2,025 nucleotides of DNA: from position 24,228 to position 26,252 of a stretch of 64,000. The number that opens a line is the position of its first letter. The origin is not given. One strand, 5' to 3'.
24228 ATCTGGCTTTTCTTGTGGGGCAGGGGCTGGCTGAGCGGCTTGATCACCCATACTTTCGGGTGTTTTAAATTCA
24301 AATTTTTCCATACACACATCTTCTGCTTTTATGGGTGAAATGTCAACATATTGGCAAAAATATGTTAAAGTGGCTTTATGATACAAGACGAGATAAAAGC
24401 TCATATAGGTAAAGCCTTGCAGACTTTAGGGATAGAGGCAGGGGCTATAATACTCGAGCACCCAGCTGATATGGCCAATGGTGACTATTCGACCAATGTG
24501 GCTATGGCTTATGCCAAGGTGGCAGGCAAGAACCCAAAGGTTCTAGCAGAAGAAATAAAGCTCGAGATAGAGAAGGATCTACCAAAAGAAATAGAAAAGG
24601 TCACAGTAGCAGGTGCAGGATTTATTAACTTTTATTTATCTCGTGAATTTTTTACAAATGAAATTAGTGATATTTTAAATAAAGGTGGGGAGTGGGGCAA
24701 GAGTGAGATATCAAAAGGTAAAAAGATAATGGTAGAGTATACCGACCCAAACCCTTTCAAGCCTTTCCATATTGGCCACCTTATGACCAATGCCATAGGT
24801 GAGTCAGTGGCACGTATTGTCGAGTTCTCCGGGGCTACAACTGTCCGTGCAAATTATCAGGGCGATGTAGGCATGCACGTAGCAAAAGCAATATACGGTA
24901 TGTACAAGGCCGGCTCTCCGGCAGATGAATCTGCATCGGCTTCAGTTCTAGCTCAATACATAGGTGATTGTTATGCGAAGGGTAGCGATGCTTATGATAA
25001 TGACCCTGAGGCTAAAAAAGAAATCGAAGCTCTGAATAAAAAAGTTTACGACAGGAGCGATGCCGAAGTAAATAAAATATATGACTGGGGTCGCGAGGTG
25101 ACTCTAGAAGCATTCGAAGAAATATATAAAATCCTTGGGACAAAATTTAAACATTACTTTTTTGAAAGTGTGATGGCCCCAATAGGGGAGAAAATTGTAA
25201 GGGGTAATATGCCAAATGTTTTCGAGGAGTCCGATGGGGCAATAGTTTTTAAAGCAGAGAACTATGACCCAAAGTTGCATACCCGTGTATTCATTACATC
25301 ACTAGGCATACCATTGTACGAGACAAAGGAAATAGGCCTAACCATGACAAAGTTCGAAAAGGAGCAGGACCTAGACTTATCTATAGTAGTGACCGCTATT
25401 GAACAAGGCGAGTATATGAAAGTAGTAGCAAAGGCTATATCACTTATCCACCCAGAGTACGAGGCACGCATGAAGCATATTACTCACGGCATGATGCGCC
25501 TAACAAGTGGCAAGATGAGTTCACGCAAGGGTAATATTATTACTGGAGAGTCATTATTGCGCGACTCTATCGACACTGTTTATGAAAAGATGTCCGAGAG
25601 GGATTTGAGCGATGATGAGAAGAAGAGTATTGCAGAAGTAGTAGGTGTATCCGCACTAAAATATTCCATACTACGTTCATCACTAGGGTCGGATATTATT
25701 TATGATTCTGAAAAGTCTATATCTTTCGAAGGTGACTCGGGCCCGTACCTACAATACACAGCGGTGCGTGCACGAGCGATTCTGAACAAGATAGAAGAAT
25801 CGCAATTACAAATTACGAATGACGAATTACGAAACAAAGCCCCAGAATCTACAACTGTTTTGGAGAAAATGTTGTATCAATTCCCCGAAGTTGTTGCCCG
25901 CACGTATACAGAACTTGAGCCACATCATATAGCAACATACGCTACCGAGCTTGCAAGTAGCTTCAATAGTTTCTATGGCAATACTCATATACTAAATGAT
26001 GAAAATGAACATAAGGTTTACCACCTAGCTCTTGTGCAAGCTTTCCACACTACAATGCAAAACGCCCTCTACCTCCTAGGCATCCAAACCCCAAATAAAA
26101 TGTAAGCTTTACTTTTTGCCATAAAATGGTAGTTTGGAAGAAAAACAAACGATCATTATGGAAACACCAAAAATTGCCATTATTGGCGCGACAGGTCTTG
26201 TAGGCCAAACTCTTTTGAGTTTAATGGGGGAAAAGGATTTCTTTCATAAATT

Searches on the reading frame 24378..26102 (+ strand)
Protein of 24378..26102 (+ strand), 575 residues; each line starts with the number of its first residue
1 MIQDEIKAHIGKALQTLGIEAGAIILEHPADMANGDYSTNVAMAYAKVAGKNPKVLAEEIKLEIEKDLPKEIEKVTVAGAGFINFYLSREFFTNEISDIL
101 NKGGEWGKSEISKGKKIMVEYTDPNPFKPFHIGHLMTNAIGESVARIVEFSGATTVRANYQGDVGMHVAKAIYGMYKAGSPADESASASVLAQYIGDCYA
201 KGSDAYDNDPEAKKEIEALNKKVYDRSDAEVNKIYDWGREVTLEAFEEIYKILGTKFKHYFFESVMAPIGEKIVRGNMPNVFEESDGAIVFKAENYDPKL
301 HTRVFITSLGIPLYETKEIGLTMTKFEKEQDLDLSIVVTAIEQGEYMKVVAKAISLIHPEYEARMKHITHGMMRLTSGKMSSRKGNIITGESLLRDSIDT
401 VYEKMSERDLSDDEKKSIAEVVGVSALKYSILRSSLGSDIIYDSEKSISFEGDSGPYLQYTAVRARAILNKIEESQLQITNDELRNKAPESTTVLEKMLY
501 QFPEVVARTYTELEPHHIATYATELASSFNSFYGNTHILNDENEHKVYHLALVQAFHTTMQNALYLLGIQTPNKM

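Call 83: search_protein_families(library=pfam, proteins=[window:24378-26102:+], max_evalue=0.00001)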
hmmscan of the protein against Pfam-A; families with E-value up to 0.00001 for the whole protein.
window:24378-26102:+ (575 aa): 3 families
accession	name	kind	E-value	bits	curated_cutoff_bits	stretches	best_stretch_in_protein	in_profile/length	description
PF00750.26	tRNA-synt_1d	-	4.5e-37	128.3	23.3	1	96-442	2-347/349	tRNA synthetases class I (R), catalytic domain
PF05746.21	DALR_1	-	1.1e-28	100.1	22.3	1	458-575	1-117/117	DALR anticodon binding domain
PF03485.21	Arg_tRNA_synt_N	-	4.2e-22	79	21.5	1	5-87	2-85/85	Arginyl tRNA synthetase N terminal domain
